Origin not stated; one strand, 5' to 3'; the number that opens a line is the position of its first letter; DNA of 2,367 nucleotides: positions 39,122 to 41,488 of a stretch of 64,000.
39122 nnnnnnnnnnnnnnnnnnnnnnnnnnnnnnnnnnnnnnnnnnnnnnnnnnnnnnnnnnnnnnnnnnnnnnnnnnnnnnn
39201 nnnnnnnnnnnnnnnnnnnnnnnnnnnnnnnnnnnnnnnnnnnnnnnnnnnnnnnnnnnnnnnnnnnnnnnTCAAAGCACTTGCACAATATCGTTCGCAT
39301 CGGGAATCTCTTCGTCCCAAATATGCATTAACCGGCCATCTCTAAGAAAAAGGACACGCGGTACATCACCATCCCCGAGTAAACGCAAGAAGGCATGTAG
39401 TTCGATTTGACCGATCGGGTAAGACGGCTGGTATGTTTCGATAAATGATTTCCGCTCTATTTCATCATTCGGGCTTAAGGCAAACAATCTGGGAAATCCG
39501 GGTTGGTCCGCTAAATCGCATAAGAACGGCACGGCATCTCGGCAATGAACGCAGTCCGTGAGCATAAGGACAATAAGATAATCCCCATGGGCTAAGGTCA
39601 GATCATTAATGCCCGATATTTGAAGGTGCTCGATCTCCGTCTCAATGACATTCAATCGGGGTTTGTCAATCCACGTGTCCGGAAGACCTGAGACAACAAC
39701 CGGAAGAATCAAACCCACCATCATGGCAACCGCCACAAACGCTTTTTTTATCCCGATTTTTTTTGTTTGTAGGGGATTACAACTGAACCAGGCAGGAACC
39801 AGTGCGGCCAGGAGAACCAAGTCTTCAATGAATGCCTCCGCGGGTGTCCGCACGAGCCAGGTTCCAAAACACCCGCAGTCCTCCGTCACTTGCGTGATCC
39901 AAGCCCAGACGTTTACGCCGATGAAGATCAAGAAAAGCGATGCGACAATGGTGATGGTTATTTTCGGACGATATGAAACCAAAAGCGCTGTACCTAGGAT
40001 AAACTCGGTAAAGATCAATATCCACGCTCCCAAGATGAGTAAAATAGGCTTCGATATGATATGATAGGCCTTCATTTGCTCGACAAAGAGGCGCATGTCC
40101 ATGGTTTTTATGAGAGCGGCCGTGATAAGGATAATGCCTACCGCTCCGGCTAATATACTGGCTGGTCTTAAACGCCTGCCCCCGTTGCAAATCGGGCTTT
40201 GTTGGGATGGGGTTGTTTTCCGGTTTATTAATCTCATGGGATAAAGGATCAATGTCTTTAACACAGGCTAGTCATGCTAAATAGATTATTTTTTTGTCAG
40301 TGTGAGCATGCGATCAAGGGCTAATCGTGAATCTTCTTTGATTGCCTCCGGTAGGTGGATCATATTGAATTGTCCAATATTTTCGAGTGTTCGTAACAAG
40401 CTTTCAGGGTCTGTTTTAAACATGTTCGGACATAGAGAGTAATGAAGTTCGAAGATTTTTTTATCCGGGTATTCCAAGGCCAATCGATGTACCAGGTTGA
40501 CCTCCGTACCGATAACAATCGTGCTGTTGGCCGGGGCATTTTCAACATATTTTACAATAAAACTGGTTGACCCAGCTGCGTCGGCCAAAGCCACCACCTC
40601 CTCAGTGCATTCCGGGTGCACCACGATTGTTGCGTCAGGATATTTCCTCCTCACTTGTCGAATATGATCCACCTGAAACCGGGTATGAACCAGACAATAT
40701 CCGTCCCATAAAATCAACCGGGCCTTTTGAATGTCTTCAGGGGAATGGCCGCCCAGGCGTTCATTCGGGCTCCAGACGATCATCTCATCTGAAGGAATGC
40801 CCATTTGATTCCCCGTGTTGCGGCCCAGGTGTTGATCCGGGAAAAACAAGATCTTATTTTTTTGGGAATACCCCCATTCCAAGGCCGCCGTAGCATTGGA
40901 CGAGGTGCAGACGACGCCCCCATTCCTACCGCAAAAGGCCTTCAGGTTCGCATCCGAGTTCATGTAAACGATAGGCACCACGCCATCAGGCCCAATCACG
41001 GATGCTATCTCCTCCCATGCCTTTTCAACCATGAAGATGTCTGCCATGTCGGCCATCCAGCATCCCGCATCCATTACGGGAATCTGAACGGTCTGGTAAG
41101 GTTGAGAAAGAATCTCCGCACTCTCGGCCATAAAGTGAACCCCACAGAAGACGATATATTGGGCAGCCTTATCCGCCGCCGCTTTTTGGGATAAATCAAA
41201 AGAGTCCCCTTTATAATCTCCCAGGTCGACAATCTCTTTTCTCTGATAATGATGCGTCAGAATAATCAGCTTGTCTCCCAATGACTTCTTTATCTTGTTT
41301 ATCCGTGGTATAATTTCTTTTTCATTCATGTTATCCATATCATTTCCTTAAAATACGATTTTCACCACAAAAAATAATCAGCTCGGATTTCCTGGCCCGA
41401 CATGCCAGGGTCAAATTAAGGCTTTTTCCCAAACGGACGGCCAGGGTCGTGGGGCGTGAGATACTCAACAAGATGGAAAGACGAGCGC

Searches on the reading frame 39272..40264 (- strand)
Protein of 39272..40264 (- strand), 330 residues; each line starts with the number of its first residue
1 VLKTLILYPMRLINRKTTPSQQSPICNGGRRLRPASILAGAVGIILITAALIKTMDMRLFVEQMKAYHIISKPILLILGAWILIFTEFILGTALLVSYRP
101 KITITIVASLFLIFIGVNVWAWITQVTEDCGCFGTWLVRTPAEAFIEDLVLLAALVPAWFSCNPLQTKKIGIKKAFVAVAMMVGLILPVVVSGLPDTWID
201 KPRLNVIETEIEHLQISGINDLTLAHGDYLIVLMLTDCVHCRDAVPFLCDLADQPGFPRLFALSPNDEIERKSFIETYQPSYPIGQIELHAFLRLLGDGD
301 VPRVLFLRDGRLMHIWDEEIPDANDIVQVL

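Call 6: search_protein_families(library=pfam, proteins=[window:39272-40264:-], max_evalue=0.001)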
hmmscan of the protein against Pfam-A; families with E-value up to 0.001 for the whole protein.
window:39272-40264:- (330 aa): 1 family
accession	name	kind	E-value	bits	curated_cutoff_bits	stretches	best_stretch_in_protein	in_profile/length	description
PF07291.16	MauE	-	1.3e-17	64.7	27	1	36-158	6-125/128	Methylamine utilisation protein MauE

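Call 75: list_cluster_members(proteins=[L001:1607-2572:-, window:39272-40264:-, window:35660-37963:+, window:41340-42200:-, window:38890-39111:+])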
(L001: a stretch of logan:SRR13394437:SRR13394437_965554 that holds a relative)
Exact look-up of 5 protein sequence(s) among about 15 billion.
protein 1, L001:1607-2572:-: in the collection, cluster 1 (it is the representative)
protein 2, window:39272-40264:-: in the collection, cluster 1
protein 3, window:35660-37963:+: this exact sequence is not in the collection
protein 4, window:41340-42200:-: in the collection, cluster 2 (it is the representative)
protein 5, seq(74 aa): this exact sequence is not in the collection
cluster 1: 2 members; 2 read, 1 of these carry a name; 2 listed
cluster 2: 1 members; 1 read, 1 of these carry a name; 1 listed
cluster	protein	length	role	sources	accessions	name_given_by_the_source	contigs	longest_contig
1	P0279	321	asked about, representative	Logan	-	-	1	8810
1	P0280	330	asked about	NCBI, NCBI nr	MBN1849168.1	MAG: hypothetical protein JW932_11355 [Deltaproteobacteria bacterium] | hypothetical protein [Deltaproteobacteria bacterium]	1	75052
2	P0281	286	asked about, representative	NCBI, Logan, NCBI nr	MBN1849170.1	MAG: formate dehydrogenase accessory sulfurtransferase FdhD [Deltaproteobacteria ... | formate dehydrogenase accessory sulfurtransferase FdhD [Deltaproteobacteria bacterium]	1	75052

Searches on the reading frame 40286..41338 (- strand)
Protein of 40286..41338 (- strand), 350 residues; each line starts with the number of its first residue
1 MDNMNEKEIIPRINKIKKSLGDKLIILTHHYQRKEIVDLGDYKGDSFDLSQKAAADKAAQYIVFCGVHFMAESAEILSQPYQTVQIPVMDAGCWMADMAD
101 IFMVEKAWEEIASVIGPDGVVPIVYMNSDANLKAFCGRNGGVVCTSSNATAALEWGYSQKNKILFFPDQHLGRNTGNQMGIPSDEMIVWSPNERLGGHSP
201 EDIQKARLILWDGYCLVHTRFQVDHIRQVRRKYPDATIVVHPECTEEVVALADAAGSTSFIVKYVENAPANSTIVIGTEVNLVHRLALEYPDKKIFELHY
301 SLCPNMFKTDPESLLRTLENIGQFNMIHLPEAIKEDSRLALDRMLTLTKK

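Call 52: list_cluster_members(proteins=[window:40286-41338:-, window:37978-38400:+, window:31316-32695:+, window:51343-52785:-, window:38677-38826:+, window:38884-39114:+])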
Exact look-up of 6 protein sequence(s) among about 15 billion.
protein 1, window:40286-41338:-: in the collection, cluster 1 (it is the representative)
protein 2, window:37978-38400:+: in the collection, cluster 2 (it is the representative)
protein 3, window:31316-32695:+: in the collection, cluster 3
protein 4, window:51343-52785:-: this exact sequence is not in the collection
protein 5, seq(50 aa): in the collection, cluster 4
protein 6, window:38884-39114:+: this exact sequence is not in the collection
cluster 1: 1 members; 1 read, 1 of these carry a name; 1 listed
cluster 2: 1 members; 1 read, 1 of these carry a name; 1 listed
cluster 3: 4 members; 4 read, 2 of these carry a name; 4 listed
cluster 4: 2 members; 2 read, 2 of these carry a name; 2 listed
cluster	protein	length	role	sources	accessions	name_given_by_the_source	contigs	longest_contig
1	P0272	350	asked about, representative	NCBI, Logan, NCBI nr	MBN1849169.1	MAG: quinolinate synthase NadA [Deltaproteobacteria bacterium] | quinolinate synthase NadA [Deltaproteobacteria bacterium]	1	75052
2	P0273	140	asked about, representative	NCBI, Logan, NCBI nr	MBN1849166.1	MAG: aminoacyl-tRNA hydrolase [Deltaproteobacteria bacterium] | aminoacyl-tRNA hydrolase [Deltaproteobacteria bacterium]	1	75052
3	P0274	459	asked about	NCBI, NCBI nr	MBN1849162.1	MAG: replicative DNA helicase [Deltaproteobacteria bacterium] | replicative DNA helicase [Deltaproteobacteria bacterium]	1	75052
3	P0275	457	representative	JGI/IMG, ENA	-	replicative DNA helicase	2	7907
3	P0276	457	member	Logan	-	-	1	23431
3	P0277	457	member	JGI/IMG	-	-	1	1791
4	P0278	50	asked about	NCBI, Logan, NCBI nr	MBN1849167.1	MAG: PEP-CTERM sorting domain-containing protein [Deltaproteobacteria bacterium] | PEP-CTERM sorting domain-containing protein [Deltaproteobacteria bacterium]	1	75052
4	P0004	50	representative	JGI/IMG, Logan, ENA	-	hypothetical protein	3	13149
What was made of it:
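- Checked: The DRR ORF is the one missing from that record, because accessions 166-170 run ArfB, peptide, MauE-like, NadA, FdhD (calls 52, 75).
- On PEP-CTERM sorting domain (TIGR02595 / PF07589): NCBI nevertheless names it a PEP-CTERM protein (call 52).
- NCBI names it a PEP-CTERM protein (call 52).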
